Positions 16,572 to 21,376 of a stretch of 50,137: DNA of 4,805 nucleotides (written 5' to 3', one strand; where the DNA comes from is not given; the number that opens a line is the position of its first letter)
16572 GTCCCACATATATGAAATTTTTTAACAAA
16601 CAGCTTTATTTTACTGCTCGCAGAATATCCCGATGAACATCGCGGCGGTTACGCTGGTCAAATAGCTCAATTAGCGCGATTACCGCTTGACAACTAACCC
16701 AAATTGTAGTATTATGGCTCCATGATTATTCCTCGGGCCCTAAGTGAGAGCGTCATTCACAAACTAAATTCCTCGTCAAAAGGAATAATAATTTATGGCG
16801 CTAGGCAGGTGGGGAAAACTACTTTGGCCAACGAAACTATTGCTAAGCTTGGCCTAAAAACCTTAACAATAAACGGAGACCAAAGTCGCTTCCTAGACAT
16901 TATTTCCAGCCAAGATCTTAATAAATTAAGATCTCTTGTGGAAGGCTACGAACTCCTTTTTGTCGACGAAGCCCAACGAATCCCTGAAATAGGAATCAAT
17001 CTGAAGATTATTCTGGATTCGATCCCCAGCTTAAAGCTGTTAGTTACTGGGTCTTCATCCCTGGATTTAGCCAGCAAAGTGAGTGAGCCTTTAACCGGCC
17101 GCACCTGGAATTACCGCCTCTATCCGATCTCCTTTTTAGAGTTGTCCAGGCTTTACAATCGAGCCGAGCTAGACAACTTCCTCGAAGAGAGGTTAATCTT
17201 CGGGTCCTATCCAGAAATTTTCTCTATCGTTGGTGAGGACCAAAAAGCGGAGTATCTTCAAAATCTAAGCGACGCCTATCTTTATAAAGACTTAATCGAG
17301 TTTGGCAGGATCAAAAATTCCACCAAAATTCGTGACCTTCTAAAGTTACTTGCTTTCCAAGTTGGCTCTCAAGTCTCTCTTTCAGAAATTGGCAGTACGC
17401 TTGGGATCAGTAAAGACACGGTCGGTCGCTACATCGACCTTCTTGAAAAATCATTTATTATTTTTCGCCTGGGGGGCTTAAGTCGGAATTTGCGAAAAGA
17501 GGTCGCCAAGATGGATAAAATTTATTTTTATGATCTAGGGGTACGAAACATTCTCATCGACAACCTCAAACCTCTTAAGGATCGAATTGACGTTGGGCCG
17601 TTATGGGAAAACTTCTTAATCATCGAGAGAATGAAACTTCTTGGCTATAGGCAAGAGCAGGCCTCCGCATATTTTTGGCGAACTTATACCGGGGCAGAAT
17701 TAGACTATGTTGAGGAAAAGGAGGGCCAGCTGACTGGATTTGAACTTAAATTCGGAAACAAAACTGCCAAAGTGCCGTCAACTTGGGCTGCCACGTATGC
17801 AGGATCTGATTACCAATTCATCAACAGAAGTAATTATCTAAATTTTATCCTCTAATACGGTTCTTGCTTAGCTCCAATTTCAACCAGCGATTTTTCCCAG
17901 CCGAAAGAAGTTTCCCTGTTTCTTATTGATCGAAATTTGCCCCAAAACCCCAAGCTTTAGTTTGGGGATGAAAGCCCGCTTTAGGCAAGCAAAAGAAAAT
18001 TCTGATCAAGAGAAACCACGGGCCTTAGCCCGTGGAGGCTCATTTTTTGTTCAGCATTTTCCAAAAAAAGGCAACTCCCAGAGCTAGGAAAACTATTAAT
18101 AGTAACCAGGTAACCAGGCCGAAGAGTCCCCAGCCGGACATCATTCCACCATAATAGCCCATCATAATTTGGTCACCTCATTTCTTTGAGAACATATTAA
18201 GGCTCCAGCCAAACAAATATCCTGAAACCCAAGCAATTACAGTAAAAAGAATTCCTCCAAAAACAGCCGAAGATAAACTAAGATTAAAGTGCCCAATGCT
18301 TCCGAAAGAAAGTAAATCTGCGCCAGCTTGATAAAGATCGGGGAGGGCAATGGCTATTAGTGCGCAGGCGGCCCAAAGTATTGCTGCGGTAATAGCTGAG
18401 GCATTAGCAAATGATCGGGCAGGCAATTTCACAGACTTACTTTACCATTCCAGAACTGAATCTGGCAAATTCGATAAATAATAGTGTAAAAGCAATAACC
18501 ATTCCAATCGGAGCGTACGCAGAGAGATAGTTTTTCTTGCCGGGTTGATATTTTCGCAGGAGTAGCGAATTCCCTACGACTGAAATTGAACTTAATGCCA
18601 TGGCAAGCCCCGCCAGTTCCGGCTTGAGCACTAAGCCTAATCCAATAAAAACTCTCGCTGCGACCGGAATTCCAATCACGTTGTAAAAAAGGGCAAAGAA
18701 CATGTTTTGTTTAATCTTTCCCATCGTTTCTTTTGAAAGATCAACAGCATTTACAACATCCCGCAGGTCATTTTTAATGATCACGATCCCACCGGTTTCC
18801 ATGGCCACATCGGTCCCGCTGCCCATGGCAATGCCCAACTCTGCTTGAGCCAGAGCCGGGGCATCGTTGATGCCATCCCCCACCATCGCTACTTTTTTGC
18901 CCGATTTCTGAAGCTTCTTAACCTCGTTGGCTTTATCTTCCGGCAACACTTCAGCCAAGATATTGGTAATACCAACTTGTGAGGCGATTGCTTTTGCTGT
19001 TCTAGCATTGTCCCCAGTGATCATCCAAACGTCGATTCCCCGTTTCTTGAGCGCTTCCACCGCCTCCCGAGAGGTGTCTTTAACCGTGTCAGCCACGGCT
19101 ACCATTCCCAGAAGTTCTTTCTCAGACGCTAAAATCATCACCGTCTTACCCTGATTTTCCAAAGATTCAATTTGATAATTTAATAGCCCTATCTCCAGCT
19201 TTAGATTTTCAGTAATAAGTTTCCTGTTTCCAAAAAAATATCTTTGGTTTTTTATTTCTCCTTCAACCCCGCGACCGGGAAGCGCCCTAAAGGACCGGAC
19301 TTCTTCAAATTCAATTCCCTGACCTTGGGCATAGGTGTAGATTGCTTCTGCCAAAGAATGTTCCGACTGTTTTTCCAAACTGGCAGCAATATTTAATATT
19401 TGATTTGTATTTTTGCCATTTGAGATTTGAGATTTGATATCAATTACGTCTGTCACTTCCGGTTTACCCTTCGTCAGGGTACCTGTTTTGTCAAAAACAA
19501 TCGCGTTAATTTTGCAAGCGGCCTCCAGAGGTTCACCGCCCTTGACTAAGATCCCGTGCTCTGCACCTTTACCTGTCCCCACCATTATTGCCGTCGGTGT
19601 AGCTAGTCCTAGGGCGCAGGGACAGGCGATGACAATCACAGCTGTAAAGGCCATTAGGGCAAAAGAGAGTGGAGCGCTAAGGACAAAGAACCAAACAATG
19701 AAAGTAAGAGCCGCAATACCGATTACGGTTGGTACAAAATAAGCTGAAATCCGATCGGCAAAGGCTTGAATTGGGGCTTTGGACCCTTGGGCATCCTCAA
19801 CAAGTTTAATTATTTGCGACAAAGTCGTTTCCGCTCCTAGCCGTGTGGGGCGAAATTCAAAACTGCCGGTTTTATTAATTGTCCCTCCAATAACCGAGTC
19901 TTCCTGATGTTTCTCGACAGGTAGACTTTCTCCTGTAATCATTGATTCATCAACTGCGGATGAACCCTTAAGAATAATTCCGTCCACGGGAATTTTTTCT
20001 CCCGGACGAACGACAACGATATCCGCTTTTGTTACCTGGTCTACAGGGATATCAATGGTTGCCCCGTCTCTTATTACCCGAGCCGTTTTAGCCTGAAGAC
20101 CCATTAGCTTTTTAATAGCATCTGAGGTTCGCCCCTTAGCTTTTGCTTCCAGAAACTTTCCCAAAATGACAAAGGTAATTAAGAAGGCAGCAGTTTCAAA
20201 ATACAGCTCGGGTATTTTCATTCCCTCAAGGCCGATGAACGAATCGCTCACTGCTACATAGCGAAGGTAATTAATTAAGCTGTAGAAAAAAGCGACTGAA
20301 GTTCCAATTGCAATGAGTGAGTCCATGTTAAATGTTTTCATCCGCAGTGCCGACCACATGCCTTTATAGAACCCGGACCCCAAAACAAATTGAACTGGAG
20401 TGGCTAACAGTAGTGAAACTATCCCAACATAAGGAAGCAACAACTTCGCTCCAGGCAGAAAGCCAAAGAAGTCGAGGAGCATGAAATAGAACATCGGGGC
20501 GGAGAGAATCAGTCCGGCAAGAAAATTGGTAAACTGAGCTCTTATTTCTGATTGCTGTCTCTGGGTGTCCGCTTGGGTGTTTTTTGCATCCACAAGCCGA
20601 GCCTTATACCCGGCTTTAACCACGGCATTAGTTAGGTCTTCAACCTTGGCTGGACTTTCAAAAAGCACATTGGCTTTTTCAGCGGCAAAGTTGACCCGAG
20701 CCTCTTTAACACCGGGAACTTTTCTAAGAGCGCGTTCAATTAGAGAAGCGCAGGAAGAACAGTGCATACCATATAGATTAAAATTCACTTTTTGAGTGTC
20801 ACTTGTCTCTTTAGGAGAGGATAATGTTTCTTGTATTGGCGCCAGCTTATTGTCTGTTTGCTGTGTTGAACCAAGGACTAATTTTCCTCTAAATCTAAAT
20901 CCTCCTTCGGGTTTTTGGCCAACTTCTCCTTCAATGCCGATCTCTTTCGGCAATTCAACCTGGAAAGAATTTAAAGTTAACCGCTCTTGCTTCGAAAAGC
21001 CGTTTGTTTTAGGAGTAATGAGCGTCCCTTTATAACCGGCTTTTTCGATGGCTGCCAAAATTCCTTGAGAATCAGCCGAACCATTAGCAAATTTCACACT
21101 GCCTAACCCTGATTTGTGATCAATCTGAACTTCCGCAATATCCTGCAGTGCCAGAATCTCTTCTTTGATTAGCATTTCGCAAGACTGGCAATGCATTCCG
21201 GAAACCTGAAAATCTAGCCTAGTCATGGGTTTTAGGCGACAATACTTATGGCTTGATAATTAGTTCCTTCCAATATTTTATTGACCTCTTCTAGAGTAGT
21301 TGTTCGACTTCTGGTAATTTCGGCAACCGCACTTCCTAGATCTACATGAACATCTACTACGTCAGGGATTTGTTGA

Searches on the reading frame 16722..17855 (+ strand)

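Call 72: search_protein_families(library=pfam, proteins=[window:16722-17855:+], max_evalue=0.001)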
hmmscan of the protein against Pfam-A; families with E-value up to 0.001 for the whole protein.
window:16722-17855:+ (377 aa): 3 families
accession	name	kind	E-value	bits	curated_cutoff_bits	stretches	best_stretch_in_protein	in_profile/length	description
PF13635.12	DUF4143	-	2.8e-38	131.6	28.1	1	189-344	2-159/160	Domain of unknown function (DUF4143)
PF13173.12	AAA_14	-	1e-26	93.9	27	1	20-141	3-128/129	AAA domain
PF08279.18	HTH_11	-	0.0006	20.1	25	0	205-245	4-43/55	HTH domain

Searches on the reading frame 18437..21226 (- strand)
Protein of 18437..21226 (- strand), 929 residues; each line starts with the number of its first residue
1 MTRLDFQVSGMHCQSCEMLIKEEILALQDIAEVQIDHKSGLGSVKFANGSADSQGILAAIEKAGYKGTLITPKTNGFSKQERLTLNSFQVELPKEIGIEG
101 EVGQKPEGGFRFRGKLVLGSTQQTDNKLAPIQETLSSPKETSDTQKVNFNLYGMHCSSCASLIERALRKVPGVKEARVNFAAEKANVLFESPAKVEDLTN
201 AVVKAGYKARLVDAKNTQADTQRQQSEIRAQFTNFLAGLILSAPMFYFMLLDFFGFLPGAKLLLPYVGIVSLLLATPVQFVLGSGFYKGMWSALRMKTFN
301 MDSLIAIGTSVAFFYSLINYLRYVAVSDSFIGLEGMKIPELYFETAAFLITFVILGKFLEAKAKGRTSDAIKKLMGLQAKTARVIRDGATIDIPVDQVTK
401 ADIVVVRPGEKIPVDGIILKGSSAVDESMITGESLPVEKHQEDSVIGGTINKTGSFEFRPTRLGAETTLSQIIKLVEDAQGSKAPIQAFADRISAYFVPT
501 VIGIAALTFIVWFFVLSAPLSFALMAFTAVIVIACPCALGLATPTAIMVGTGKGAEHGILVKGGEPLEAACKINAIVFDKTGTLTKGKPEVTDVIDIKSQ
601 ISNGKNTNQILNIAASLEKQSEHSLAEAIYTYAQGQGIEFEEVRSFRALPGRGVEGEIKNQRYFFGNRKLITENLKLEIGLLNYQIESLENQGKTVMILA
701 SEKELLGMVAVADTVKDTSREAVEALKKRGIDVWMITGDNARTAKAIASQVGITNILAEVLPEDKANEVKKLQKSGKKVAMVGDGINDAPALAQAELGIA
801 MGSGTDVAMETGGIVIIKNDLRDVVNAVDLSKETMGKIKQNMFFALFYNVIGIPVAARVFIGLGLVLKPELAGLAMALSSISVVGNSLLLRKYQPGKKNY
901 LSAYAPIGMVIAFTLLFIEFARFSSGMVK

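Call 72: search_protein_families(library=pfam, proteins=[window:18437-21226:-], max_evalue=0.001)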
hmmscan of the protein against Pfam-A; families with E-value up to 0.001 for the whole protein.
window:18437-21226:- (929 aa): 5 families
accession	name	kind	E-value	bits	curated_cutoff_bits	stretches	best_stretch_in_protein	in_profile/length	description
PF00122.25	E1-E2_ATPase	-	1e-61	208.1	28.1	1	377-557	2-181/181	E1-E2 ATPase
PF00702.32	Hydrolase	-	3.4e-41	142.2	26.4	1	573-795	1-190/191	haloacid dehalogenase-like hydrolase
PF00403.32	HMA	-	1.1e-28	99.8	24.8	2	150-208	3-62/62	Heavy-metal-associated domain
PF08282.18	Hydrolase_3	-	2.7e-07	31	20.9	1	770-820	197-247/255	haloacid dehalogenase-like hydrolase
PF19803.4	DUF6286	-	0.00089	20.1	35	0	152-211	33-92/108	Family of unknown function (DUF6286)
